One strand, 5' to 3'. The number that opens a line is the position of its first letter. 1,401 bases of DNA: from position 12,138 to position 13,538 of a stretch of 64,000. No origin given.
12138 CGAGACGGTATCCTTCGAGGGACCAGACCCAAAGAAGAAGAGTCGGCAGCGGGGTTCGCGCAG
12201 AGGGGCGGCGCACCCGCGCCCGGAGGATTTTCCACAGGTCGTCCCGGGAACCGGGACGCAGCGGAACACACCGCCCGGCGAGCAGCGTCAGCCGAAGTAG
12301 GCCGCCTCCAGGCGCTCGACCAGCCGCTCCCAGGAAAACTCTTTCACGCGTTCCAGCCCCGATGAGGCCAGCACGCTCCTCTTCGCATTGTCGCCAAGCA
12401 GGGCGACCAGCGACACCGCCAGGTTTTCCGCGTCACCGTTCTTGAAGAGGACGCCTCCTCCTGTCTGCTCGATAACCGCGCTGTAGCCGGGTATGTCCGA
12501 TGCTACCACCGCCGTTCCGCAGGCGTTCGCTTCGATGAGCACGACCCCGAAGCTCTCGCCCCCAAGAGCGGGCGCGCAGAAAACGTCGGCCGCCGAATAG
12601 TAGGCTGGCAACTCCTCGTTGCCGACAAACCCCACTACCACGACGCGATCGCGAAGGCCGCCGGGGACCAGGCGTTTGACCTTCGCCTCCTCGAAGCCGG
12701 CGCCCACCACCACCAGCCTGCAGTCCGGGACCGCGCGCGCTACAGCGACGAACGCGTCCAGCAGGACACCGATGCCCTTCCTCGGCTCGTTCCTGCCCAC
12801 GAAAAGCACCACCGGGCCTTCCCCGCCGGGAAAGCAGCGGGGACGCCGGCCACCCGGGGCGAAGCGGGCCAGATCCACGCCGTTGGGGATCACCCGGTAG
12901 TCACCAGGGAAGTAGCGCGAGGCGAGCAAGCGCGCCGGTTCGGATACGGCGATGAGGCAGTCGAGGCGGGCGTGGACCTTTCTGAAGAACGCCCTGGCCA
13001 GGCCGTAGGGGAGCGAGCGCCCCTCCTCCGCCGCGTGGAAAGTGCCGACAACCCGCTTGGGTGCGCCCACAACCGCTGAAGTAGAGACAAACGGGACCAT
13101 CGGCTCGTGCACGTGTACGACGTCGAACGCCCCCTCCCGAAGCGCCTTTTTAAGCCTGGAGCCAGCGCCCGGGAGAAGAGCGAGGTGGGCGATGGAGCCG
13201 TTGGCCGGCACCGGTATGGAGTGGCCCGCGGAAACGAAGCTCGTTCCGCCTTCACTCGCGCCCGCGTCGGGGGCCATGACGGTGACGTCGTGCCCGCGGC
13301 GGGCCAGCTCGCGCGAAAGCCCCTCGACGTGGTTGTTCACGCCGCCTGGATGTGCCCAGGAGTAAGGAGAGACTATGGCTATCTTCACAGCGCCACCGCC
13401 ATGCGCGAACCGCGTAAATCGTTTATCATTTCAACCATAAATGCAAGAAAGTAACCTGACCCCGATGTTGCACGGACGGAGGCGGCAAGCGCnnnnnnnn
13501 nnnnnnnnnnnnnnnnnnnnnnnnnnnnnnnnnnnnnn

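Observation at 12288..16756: Phosphatidylinositol/PIM-like lipid cluster split by a PAP2 phosphatase and a membrane alpha/beta-hydrolase: a candidate PIP phosphatase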

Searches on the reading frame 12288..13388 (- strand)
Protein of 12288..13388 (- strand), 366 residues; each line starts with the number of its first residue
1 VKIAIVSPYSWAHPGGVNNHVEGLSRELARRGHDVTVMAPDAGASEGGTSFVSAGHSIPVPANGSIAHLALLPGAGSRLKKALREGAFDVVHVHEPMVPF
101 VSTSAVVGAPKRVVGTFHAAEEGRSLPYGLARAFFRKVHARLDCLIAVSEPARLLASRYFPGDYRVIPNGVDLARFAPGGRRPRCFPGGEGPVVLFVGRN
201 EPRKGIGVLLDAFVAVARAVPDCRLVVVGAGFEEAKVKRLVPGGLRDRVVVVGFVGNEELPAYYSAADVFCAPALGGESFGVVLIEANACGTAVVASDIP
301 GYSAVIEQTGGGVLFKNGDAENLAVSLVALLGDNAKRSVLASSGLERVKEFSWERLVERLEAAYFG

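Call 3: search_protein_families(library=pfam, proteins=[window:12288-13388:-], max_evalue=0.01)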
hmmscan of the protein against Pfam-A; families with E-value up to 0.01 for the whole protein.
window:12288-13388:- (366 aa): 8 families
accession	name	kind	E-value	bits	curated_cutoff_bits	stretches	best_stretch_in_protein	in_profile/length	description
PF00534.26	Glycos_transf_1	-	1.6e-34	119.4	26.4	1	190-342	14-167/172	Glycosyl transferases group 1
PF13692.12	Glyco_trans_1_4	-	9e-34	117.2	27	1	192-333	2-142/142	Glycosyl transferases group 1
PF13439.12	Glyco_transf_4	-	7.3e-31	107.9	28.5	1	14-175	1-170/170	Glycosyltransferase Family 4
PF13579.12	Glyco_trans_4_4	-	1.7e-19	71.1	29.7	1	15-170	1-158/158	Glycosyl transferase 4-like domain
PF13524.12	Glyco_trans_1_2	-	6.5e-09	36.3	25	1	213-361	5-143/144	Glycosyl transferase-like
PF20706.3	GT4-conflict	-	1.2e-08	34.8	26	1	178-316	179-325/385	Family 4 Glycosyltransferase in conflict systems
PF13477.12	Glyco_trans_4_2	-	5.7e-05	23.7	23.4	1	19-118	11-107/139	Glycosyl transferase 4-like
PF08323.17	Glyco_transf_5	-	0.00085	19.5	22.7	1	10-43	11-44/239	Starch synthase catalytic domain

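Call 4: search_protein_families(library=ncbifam, proteins=[window:12288-13388:-], max_evalue=0.01)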
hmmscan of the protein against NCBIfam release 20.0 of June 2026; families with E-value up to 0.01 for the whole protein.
window:12288-13388:- (366 aa): 37 families (the best 25 are shown)
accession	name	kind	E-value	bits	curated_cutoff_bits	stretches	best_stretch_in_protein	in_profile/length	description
TIGR04047.1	MSMEG_0565_glyc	hypoth_equivalog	4.7e-34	118.1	259.85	1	9-359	7-366/373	MSMEG_0565 family glycosyltransferase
TIGR03449.1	mycothiol_MshA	equivalog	1.8e-28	99.6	462.5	1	164-364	190-400/406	D-inositol-3-phosphate glycosyltransferase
TIGR04063.1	stp3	hypoth_equivalog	5.6e-27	94.6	442.05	1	118-364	134-392/397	TIGR04063 family PEP-CTERM/XrtA system glycosyltransferase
TIGR03999.1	thiol_BshA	equivalog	5.3e-25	88.1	273.7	1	15-364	12-370/375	N-acetyl-alpha-D-glucosaminyl L-malate synthase BshA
TIGR02149.1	glgA_Coryne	subfamily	9.1e-22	77.7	302.4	1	14-360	15-383/391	glycogen synthase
TIGR03088.1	stp2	hypoth_equivalog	1.7e-21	76.7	409.05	1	164-364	162-370/374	TIGR03088 family PEP-CTERM/XrtA system glycosyltransferase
NF041876.1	EPS_EpsE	equivalog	1.6e-19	70.5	400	1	159-351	183-380/389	exopolysaccharide biosynthesis GT4 family glycosyltransferase EpsE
NF038295.1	EPS_HpsP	equivalog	1.5e-18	67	550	1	166-364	180-384/388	hormogonium polysaccharide biosynthesis glycosyltransferase HpsP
NF038229.1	Glyco4_Geo_Pelo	equivalog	4.3e-17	62.1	400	1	164-360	135-329/338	GPMC system family 4 glycosyltransferase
NF053513.1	Gtran_IagA_BgsA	equivalog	7.7e-17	61.3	460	1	131-364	95-328/333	LTA glycolipid anchor biosynthesis glycosyltransferase, IagA/BgsA family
NF053787.1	GlcN_PG_synth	equivalog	5.3e-16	58.4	480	1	1-364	1-356/361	N-acetylglucosaminyl phosphatidylglycerol synthase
NF012028.0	PRK15484.1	subfamily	7.3e-16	58.2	618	1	166-362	165-373/380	lipopolysaccharide N-acetylglucosaminyltransferase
TIGR04157.1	glyco_rSAM_CFB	subfamily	2.8e-15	56.2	400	1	191-314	227-347/406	TIGR04157 family glycosyltransferase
NF038298.1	EPS_HpsO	equivalog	9.1e-15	54.3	575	1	151-349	157-368/388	hormogonium polysaccharide biosynthesis glycosyltransferase HpsO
NF049988.1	MGlcDAGSynMgs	equivalog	4.5e-14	52.6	400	1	193-358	215-378/398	alpha-monoglucosyldiacylglycerol synthase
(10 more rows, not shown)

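Call 27: search_solved_structures(query=window:12288-13388:-, max_evalue=1e-10)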
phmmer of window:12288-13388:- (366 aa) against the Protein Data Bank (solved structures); distinct sequences matched with E-value up to 1e-10: 17.
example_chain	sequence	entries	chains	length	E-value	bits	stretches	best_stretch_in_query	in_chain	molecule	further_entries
4n9w_A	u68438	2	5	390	1.5e-65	224.7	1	1-357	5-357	GDP-mannose-dependent alpha-(1-2)-phosphatidylinositol mannosyltransferase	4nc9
2gej_A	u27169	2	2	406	1.7e-65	224.5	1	1-357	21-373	PHOSPHATIDYLINOSITOL MANNOSYLTRANSFERASE (PimA)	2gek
6kih_A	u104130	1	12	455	6.5e-26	94.3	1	140-359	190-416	Tll1590 protein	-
3oka_A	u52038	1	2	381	1.6e-25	93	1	79-360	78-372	GDP-mannose-dependent alpha-(1-6)-phosphatidylinositol monomannoside mannosyltransferase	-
3okc_A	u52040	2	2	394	1.8e-25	92.9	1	79-360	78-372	GDP-mannose-dependent alpha-(1-6)-phosphatidylinositol monomannoside mannosyltransferase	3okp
3c4q_A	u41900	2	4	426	8.5e-16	61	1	161-364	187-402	Predicted glycosyltransferases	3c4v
3c48_A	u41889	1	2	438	9.3e-16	60.9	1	161-364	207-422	Predicted glycosyltransferases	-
7qsg_A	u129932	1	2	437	2e-15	59.8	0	157-364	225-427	D-inositol 3-phosphate glycosyltransferase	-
6tvp_A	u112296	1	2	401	3.4e-13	52.5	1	140-360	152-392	Alpha-maltose-1-phosphate synthase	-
3fro_A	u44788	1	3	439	1.6e-12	50.2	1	186-366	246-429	GlgA glycogen synthase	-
2bis_A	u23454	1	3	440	1.6e-12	50.2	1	186-366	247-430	GLGA GLYCOGEN SYNTHASE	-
8dvz_A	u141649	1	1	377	3.3e-12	49.2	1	135-359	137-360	N, N'-diacetylbacillosaminyl-diphospho-undecaprenol alpha-1,3-N-acetylgalactosaminyltransf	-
3l01_A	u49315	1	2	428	4.1e-12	48.9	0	186-364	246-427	GlgA glycogen synthase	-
5i45_A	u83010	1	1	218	7.9e-12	48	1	170-349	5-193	Glycosyl transferases group 1 family protein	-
8dqd_A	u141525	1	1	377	3e-11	46.1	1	135-359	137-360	N, N'-diacetylbacillosaminyl-diphospho-undecaprenol alpha-1,3-N-acetylgalactosaminyltransf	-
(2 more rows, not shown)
